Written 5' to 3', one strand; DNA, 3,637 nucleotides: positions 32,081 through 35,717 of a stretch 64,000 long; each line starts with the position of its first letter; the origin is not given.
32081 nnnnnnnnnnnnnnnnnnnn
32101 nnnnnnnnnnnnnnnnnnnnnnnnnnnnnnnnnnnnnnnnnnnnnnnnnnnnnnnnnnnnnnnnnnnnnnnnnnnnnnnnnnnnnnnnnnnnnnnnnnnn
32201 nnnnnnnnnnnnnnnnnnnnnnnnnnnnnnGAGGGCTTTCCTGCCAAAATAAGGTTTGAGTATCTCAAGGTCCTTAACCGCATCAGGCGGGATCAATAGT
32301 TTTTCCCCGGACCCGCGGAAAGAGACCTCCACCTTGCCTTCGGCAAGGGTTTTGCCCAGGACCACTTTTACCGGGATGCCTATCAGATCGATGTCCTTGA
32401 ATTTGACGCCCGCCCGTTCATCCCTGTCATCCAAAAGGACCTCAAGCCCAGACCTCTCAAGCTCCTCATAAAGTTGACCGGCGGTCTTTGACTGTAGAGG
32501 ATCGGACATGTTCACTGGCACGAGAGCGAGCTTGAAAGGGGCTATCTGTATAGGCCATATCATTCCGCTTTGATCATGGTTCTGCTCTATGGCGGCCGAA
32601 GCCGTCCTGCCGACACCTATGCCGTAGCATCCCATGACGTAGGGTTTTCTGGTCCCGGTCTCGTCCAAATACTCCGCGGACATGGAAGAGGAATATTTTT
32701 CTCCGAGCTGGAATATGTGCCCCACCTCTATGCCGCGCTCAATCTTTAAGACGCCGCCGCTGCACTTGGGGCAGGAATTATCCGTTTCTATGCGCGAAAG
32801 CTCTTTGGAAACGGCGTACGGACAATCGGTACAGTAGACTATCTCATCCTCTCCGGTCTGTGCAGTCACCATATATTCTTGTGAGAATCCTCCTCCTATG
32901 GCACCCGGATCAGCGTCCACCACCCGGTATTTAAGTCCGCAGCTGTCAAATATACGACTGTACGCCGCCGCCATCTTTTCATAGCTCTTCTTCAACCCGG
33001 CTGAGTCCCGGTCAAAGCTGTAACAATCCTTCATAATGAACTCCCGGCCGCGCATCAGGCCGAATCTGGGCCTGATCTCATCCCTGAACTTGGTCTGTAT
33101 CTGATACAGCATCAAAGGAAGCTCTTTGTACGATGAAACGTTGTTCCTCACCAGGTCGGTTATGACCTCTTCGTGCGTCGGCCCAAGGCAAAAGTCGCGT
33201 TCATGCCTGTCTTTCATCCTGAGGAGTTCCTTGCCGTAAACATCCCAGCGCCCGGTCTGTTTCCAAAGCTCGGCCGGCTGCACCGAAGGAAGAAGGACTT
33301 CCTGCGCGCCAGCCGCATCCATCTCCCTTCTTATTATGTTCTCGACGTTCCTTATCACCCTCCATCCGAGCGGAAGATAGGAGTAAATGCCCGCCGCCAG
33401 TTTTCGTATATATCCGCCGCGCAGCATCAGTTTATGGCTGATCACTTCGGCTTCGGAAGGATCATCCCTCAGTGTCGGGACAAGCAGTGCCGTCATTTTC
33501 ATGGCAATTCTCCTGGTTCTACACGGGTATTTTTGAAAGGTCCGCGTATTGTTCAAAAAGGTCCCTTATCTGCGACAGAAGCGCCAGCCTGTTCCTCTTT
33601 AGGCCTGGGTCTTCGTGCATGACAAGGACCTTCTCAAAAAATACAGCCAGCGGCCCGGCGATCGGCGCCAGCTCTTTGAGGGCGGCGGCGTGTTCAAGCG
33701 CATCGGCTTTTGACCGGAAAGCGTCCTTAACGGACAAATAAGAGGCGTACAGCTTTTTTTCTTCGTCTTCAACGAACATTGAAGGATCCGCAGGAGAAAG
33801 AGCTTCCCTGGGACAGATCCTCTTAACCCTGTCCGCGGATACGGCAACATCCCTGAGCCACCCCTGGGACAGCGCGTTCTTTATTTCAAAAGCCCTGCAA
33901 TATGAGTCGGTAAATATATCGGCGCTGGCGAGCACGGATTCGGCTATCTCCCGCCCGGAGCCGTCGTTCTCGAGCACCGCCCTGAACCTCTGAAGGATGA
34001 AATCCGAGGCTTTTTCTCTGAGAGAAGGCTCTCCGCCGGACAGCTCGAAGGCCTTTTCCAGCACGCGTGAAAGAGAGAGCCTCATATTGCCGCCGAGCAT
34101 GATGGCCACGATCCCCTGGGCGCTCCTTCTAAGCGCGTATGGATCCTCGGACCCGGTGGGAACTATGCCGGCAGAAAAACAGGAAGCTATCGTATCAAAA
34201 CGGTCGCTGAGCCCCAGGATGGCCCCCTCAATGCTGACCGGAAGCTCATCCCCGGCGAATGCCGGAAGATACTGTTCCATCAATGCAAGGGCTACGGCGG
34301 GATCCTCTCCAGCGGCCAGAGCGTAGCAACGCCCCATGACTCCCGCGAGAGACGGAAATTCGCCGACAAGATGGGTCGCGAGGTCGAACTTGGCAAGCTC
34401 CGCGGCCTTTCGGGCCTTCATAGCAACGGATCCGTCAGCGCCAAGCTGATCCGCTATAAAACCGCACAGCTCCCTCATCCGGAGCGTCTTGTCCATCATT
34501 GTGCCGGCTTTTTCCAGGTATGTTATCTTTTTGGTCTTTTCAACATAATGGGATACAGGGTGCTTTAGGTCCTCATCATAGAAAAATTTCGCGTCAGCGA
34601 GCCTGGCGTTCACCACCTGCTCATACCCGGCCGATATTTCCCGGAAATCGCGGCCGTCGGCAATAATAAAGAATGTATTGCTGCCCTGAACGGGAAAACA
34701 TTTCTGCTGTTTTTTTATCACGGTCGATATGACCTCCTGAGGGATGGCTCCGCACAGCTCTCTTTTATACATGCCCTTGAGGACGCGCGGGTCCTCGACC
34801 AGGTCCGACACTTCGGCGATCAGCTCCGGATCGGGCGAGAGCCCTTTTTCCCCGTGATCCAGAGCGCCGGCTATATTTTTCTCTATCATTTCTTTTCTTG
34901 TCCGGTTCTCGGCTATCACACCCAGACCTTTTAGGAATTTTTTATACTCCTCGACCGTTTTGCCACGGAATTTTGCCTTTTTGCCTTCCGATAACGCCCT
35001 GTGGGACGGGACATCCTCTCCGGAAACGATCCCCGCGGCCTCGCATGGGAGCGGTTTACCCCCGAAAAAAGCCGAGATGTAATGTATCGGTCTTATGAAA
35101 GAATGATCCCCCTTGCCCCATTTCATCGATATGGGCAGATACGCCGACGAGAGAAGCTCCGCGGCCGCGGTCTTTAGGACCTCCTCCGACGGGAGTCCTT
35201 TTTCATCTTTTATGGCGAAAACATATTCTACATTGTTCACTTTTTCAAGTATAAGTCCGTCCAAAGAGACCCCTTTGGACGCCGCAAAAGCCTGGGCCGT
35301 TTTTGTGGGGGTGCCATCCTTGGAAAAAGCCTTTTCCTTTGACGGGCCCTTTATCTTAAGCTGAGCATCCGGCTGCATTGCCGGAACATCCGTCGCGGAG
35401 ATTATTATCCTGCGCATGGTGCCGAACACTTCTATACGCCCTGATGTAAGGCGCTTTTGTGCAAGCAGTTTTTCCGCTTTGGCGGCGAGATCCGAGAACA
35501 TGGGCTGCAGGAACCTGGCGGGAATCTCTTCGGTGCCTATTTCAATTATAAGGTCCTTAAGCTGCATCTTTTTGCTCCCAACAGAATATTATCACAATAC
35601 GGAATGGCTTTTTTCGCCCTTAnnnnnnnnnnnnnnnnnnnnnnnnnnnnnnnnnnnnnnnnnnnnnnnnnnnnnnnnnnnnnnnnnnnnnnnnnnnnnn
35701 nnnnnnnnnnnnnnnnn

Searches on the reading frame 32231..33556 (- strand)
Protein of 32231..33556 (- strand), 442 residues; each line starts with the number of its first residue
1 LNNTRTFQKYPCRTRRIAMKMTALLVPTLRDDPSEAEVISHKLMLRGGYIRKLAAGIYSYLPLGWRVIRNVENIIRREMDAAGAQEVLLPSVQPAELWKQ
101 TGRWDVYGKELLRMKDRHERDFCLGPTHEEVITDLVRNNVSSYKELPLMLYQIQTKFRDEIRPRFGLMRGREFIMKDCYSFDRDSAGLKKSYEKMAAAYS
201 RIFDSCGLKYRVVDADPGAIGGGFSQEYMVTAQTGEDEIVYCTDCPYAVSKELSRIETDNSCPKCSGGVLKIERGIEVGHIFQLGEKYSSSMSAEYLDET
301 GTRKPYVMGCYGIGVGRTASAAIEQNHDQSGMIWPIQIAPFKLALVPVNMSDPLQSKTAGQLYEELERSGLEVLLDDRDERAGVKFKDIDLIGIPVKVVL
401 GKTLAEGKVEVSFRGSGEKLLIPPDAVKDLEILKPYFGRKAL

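Call 60: search_protein_families(library=pfam, proteins=[window:32231-33556:-], max_evalue=0.0001)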
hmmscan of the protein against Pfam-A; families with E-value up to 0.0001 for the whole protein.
window:32231-33556:- (442 aa): 2 families
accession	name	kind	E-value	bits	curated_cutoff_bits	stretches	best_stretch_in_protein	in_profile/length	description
PF00587.30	tRNA-synt_2b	-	1.3e-34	120.3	29.3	1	114-326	3-179/179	tRNA synthetase class II core domain (G, H, P, S and T)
PF03129.25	HGTP_anticodon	-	2e-15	57.2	21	1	343-428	2-88/94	Anticodon binding domain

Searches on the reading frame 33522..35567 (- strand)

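Call 60: search_protein_families(library=pfam, proteins=[window:33522-35567:-], max_evalue=0.0001)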
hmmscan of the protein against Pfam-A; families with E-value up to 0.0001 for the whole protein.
window:33522-35567:- (682 aa): 2 families
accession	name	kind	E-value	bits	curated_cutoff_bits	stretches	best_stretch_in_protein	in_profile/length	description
PF02092.22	tRNA_synt_2f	-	1.3e-158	529.7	29.2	1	6-547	1-536/536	Glycyl-tRNA synthetase beta subunit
PF05746.21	DALR_1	-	2.5e-07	31.2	22.3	1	594-677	25-108/117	DALR anticodon binding domain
